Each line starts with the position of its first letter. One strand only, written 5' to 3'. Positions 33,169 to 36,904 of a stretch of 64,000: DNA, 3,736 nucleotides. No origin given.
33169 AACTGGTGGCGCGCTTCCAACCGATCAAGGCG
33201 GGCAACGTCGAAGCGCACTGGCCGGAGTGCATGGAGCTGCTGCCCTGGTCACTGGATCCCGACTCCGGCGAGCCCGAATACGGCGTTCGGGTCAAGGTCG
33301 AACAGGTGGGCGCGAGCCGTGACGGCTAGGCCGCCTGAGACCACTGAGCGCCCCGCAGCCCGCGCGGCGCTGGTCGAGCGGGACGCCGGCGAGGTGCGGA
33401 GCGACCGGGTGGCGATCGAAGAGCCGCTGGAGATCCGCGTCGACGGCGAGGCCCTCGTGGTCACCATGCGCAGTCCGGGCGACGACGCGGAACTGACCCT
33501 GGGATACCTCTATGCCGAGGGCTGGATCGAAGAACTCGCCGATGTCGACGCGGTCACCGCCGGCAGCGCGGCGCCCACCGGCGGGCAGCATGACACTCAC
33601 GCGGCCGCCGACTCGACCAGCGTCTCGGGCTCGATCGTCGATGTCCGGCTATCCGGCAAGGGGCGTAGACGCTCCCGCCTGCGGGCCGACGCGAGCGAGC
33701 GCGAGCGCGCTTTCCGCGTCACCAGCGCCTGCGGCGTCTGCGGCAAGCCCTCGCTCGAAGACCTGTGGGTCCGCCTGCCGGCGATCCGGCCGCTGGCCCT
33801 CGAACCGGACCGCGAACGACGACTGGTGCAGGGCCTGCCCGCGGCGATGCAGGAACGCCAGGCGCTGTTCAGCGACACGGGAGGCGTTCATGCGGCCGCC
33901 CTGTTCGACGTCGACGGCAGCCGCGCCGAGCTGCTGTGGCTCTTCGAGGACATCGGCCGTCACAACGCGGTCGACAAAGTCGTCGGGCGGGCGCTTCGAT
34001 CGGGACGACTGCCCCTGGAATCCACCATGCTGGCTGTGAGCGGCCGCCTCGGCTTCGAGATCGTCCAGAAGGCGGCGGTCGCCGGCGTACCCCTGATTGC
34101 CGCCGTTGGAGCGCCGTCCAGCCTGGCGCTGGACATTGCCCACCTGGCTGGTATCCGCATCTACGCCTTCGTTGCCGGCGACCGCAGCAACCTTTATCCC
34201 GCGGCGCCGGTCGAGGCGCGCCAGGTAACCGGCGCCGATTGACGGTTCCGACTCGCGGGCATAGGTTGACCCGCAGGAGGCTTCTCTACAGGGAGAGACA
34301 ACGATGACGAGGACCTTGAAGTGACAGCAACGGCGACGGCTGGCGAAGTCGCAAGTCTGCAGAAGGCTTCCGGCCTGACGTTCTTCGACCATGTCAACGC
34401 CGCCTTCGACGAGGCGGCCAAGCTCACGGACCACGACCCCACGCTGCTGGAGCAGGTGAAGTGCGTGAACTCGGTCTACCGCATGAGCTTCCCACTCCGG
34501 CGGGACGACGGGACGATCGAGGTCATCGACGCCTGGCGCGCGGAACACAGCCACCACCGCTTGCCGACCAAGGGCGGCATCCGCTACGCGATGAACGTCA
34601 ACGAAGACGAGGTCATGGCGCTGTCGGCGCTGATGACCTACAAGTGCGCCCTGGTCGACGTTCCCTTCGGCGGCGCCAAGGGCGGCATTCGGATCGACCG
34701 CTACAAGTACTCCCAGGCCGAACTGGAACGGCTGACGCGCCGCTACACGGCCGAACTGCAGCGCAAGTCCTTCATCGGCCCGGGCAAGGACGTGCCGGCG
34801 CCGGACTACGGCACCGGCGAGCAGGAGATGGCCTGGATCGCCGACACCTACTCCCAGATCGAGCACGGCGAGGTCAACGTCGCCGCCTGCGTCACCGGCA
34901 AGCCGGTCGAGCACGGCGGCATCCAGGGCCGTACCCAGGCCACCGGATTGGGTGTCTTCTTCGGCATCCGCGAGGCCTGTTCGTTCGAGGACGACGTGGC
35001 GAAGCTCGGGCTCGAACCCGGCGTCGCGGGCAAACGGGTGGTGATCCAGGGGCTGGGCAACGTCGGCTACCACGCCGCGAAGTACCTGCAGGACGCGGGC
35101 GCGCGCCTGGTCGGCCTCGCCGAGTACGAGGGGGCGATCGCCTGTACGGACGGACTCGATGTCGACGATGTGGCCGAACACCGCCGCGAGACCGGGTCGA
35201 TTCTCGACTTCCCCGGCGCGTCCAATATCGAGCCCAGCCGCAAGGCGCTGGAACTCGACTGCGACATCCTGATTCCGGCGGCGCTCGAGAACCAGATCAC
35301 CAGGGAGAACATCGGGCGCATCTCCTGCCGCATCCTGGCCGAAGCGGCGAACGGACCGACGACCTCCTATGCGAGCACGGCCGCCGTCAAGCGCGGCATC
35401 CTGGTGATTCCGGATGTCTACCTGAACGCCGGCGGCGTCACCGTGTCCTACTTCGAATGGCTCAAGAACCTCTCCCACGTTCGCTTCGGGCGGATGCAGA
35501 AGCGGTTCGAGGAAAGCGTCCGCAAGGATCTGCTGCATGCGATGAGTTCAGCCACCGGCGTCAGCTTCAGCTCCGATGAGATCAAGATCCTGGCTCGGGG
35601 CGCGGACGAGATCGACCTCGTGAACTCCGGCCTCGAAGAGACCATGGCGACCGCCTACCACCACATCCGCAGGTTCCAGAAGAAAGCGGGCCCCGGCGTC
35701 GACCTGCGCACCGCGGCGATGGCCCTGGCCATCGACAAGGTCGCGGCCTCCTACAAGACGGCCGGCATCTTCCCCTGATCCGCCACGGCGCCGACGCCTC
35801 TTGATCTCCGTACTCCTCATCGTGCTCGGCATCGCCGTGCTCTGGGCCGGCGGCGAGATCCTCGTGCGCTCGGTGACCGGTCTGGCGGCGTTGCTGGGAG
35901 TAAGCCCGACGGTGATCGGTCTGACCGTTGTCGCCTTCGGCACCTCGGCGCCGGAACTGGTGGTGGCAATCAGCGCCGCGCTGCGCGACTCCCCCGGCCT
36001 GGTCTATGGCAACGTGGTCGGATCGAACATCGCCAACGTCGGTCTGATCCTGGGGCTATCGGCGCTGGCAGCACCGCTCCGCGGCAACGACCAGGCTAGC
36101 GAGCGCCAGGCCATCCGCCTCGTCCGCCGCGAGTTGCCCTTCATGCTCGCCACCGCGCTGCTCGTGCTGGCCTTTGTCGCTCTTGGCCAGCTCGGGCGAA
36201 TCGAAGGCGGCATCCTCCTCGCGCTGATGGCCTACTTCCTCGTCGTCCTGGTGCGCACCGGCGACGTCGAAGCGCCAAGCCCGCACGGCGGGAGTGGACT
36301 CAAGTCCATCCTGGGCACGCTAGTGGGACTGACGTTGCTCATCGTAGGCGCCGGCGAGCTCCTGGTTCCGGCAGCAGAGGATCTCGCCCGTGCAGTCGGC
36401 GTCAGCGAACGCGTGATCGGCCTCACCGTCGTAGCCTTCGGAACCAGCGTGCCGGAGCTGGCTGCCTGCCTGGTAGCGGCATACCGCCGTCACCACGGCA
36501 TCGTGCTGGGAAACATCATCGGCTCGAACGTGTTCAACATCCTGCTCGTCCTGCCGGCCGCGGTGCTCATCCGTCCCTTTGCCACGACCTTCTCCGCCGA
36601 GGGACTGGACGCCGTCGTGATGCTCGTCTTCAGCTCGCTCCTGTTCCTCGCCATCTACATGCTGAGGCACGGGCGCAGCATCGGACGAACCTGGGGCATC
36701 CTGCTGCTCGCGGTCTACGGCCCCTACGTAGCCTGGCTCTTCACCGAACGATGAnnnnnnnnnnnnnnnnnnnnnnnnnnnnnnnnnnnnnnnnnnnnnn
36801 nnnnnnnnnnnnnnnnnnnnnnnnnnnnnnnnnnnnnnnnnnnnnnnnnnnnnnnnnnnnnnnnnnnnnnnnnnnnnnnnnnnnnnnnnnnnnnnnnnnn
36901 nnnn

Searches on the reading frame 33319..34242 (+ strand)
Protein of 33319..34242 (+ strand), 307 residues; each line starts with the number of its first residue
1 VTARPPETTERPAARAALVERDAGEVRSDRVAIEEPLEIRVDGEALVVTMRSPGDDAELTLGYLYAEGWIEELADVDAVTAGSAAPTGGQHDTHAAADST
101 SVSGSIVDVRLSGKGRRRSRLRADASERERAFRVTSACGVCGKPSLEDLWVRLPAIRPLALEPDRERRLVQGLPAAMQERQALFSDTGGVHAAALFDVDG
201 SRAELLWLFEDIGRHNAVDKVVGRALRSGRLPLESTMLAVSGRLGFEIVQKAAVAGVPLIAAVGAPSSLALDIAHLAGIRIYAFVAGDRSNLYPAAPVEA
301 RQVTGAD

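Call 30: search_protein_families(library=padloc, proteins=[window:33319-34242:+], max_evalue=0.00001)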
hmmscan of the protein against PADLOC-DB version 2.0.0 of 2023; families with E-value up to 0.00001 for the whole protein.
window:33319-34242:+ (307 aa): 0 families

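Call 31: search_protein_families(library=pfam, proteins=[window:33319-34242:+], max_evalue=0.001)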
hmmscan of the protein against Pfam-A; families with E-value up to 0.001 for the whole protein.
window:33319-34242:+ (307 aa): 1 family
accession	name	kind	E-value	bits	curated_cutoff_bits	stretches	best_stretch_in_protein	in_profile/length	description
PF02634.21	FdhD-NarQ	-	8.6e-55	186.5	27.2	1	33-294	2-231/237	FdhD/NarQ family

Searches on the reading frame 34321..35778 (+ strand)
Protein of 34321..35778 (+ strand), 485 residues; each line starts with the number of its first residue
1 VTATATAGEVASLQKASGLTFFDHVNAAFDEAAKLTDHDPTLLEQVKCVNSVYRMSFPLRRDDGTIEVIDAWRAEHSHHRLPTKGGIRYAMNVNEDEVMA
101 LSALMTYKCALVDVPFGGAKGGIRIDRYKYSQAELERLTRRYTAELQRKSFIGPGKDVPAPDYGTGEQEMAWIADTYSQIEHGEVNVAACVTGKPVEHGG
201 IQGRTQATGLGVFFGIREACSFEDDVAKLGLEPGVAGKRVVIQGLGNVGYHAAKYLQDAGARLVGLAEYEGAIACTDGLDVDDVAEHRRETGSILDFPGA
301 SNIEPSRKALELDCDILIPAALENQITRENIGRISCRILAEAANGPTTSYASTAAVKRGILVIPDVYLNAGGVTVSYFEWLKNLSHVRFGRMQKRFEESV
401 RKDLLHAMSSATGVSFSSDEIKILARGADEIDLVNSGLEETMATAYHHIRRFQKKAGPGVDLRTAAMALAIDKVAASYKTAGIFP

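Call 30: search_protein_families(library=padloc, proteins=[window:34321-35778:+], max_evalue=0.00001)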
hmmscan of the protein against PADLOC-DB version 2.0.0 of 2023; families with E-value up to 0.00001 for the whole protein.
window:34321-35778:+ (485 aa): 0 families

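Call 31: search_protein_families(library=pfam, proteins=[window:34321-35778:+], max_evalue=0.001)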
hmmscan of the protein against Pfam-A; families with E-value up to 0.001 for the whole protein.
window:34321-35778:+ (485 aa): 2 families
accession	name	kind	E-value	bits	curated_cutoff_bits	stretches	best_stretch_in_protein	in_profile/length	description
PF00208.27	ELFV_dehydrog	-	1.5e-55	189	23.4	1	199-400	1-203/241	Glutamate/Leucine/Phenylalanine/Valine dehydrogenase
PF02812.23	ELFV_dehydrog_N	-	2.4e-53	179.7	25.3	1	51-178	3-128/129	Glu/Leu/Phe/Val dehydrogenase, dimerisation domain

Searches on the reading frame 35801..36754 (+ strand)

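Call 30: search_protein_families(library=padloc, proteins=[window:35801-36754:+], max_evalue=0.00001)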
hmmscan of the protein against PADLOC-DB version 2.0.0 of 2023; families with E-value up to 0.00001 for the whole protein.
window:35801-36754:+ (317 aa): 0 families

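Call 31: search_protein_families(library=pfam, proteins=[window:35801-36754:+], max_evalue=0.001)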
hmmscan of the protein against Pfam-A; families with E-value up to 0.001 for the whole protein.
window:35801-36754:+ (317 aa): 1 family
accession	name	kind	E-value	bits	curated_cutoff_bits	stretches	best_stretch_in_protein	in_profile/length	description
PF01699.29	Na_Ca_ex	-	1e-62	211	24.9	2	3-150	2-149/151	Sodium/calcium exchanger protein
